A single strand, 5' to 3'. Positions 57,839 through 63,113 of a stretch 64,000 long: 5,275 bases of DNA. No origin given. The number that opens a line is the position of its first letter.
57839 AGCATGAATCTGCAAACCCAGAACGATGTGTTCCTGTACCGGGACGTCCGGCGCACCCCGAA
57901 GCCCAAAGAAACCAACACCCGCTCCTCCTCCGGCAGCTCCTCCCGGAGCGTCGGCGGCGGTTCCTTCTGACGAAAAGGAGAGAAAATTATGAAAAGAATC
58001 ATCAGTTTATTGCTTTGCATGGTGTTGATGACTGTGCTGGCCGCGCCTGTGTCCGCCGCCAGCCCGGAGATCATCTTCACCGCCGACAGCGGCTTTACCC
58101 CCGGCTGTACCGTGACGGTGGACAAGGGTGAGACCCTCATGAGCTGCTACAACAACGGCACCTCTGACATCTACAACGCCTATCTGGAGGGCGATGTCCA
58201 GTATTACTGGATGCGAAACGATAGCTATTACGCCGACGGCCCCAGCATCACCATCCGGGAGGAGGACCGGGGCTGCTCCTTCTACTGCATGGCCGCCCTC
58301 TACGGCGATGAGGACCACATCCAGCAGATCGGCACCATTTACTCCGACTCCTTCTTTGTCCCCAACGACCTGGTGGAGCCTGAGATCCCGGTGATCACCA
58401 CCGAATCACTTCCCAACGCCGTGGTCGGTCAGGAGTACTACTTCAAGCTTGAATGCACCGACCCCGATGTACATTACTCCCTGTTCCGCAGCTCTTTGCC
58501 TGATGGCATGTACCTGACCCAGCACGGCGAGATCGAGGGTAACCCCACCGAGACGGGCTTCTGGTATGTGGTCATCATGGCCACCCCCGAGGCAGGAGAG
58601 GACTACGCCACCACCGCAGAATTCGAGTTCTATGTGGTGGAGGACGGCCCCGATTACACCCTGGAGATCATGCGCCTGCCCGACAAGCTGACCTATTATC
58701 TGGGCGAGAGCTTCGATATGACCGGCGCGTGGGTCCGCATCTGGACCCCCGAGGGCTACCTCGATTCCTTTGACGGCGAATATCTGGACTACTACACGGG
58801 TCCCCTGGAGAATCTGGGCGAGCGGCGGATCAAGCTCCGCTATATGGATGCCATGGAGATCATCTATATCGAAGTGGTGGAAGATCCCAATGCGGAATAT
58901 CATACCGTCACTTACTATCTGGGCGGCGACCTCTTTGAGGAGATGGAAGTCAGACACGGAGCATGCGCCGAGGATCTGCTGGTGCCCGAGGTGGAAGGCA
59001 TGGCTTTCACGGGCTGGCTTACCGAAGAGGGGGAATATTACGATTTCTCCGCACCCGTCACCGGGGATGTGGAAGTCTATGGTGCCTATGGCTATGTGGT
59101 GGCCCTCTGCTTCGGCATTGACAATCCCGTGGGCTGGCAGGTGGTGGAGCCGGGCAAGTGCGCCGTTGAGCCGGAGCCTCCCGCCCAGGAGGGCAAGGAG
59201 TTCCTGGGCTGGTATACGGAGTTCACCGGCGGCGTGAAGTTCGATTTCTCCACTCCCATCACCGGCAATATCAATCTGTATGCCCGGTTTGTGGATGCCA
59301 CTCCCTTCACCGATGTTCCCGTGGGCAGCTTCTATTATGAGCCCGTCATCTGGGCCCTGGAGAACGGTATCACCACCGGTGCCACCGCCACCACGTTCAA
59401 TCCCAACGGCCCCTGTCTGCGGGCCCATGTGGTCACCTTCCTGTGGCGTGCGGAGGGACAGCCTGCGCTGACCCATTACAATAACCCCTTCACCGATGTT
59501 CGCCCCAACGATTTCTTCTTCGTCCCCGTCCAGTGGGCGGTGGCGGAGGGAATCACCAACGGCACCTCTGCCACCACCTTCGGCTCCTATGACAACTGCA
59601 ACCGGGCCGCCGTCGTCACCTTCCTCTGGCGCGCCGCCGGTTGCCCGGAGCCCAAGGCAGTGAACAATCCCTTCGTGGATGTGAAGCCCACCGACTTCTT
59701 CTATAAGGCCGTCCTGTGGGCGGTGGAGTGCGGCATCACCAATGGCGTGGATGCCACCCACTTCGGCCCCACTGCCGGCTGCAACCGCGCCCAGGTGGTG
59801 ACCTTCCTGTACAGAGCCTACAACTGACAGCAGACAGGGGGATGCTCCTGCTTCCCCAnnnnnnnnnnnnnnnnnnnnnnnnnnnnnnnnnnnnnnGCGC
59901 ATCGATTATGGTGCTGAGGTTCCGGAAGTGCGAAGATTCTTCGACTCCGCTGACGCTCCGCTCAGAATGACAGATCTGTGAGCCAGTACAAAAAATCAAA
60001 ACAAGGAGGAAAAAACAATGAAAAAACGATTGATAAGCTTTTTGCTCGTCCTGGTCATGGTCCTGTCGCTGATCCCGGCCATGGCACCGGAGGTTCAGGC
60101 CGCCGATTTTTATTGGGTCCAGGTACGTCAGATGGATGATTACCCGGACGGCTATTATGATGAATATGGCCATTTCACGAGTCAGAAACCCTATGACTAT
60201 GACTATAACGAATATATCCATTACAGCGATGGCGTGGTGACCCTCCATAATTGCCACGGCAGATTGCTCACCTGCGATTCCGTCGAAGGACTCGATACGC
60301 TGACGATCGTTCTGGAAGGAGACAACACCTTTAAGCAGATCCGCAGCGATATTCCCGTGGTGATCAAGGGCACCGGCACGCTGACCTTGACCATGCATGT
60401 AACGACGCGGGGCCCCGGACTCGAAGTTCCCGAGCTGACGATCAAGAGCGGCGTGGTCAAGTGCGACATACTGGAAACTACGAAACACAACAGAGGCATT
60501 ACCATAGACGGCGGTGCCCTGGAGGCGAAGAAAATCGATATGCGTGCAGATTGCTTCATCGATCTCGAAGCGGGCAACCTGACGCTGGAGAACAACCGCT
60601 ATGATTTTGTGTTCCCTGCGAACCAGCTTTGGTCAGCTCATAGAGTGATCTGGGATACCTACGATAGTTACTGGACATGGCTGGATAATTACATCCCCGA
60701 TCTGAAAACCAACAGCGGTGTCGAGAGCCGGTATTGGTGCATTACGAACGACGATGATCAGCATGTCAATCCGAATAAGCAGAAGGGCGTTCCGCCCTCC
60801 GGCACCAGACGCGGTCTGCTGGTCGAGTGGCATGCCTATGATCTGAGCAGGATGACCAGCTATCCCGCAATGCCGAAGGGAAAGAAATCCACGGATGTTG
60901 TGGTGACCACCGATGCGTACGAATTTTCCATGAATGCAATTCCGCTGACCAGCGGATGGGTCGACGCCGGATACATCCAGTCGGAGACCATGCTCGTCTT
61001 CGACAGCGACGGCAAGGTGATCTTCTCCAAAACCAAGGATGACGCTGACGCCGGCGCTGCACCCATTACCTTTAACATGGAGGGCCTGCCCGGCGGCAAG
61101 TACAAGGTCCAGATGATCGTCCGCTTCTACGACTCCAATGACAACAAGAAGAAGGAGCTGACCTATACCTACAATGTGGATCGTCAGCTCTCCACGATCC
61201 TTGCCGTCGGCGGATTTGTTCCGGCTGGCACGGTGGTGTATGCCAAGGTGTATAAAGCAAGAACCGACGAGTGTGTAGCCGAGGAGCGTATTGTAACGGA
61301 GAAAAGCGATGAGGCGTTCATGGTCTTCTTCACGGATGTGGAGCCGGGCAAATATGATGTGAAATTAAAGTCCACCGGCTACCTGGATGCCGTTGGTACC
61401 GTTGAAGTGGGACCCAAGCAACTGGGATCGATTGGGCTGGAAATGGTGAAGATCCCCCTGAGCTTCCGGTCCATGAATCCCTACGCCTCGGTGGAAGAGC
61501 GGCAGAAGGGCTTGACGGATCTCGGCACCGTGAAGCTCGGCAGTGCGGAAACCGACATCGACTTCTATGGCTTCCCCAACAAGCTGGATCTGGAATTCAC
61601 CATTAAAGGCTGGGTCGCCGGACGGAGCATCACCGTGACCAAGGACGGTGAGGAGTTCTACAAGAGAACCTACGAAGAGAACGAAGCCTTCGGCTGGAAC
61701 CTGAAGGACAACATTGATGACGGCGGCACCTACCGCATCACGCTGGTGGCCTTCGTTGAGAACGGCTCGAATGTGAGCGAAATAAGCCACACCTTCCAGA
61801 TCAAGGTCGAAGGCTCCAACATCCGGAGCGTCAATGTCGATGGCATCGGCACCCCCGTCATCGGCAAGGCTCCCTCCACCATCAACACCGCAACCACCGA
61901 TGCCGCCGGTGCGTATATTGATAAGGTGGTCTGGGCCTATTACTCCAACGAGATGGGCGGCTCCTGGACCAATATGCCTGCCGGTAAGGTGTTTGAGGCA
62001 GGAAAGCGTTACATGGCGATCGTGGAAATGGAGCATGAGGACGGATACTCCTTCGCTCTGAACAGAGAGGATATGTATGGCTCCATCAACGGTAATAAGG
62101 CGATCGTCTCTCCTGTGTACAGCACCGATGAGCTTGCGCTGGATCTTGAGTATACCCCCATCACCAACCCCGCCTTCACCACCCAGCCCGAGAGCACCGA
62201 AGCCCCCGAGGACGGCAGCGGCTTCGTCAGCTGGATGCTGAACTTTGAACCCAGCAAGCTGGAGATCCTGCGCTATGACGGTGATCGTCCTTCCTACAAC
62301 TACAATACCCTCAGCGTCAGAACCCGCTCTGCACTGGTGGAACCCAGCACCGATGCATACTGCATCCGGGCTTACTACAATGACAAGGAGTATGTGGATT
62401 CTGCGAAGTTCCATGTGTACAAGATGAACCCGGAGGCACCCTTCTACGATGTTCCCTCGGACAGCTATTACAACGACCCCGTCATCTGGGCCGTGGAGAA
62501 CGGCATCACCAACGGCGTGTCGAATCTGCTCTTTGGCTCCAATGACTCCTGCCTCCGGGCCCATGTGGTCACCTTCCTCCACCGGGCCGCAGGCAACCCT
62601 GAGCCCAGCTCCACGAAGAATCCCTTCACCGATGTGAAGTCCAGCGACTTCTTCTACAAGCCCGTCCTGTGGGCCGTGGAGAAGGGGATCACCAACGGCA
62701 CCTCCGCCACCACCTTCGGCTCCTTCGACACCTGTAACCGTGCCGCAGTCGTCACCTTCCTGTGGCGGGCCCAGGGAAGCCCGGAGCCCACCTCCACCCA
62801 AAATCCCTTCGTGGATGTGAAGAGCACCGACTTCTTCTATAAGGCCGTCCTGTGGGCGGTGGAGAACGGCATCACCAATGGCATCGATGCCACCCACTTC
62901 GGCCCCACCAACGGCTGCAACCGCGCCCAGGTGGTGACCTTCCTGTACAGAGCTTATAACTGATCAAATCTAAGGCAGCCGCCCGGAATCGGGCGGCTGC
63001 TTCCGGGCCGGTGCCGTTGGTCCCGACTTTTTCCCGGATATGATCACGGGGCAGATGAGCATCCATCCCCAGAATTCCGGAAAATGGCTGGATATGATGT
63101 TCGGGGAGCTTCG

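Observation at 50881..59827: Near-gapless nine-gene operon combining pseudo-receivers, a Cys-rich protein, a duplicated lipoprotein, an SPFH/zinc-ribbon/TPM module and an SLH surface giant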

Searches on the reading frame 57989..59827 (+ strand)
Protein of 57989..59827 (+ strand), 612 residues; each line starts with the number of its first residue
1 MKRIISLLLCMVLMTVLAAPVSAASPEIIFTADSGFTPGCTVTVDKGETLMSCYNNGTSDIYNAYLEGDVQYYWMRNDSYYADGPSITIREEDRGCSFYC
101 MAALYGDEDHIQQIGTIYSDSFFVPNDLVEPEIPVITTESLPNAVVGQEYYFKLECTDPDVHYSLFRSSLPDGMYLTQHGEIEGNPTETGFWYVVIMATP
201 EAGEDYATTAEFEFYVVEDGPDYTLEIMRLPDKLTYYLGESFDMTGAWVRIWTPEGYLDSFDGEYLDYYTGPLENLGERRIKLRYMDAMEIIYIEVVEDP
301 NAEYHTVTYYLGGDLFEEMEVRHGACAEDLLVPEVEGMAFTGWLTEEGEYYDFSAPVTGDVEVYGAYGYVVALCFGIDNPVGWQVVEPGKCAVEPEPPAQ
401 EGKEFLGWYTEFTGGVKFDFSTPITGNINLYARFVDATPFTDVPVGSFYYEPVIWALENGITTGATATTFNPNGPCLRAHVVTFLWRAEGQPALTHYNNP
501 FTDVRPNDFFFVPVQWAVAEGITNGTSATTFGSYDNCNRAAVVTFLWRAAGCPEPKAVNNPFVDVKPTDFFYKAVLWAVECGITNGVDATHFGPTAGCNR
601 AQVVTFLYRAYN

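Call 3: search_protein_families(library=pfam, proteins=[window:57989-59827:+], max_evalue=0.1)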
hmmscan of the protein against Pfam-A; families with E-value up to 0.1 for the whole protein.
window:57989-59827:+ (612 aa): 2 families
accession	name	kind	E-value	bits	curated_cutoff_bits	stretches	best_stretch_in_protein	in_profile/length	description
PF00395.25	SLH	-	1.1e-19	70.5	20.8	3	439-480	1-42/44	S-layer homology domain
PF09479.16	Flg_new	-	1.2e-18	67.4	27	2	385-432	15-64/65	Listeria-Bacteroides repeat domain (List_Bact_rpt)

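Call 34: search_protein_families(library=ncbifam, proteins=[window:57989-59824:+], max_evalue=0.01)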
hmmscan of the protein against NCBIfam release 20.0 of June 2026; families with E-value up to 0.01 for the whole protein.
window:57989-59824:+ (612 aa): 2 families
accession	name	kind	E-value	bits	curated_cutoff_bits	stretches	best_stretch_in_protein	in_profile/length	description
NF033188.1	internalin_H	exception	2.3e-09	36.4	1050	1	328-437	367-483/548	InlH/InlC2 family class 1 internalin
NF033189.1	internalin_A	exception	1e-07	30.7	1600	1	328-435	519-633/799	class 1 internalin InlA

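Call 35: search_protein_families(library=padloc, proteins=[window:57989-59824:+], max_evalue=0.01)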
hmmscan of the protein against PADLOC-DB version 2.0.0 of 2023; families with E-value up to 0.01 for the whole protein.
window:57989-59824:+ (612 aa): 0 families

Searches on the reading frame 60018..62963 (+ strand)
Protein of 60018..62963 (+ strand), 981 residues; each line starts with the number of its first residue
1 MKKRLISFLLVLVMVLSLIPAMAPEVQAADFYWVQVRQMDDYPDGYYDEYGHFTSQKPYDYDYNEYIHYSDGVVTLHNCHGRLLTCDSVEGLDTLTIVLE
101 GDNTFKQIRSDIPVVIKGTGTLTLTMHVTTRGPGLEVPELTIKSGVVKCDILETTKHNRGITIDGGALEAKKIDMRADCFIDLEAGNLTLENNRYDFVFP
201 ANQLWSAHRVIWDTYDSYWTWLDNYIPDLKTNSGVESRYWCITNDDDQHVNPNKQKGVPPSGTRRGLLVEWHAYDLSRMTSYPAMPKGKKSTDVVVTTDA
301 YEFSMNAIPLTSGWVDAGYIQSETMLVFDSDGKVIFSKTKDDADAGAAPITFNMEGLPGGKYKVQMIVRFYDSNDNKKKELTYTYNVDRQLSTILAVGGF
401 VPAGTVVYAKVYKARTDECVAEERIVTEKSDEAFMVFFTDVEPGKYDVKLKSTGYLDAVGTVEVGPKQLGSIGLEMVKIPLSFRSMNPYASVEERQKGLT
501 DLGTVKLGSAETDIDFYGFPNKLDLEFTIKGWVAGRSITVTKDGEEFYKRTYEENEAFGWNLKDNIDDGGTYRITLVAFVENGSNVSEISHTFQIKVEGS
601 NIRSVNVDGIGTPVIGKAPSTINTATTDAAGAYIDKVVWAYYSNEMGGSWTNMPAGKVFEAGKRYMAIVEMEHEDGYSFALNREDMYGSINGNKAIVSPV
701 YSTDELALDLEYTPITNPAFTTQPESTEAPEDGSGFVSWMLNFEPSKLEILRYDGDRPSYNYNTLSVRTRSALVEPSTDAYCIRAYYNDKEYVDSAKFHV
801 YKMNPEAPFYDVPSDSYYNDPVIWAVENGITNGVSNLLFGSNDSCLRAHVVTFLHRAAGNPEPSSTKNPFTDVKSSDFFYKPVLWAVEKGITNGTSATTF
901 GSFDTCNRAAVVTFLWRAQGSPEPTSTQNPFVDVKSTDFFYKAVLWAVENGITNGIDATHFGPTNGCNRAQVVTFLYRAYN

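Call 4: search_protein_families(library=pfam, proteins=[window:60018-62963:+], max_evalue=0.1)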
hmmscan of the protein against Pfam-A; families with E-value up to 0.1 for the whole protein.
window:60018-62963:+ (981 aa): 5 families
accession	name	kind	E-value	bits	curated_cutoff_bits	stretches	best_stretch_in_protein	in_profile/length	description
PF00395.25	SLH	-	5.4e-21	74.7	20.8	3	930-972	1-43/44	S-layer homology domain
PF11589.14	DUF3244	-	0.00056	20.3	25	0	324-369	43-86/96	Domain of unknown function (DUF3244)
PF08308.17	PEGA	-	0.0018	18.6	20.8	1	439-472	30-63/71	PEGA domain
PF23623.1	GBD_IRG7_N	-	0.0048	17.5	27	0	428-452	56-80/95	IRG7 N-terminal galactose binding domain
PF08842.16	Mfa2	-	0.022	14.8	21.2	0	318-364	26-72/277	Fimbrillin-A associated anchor proteins Mfa1 and Mfa2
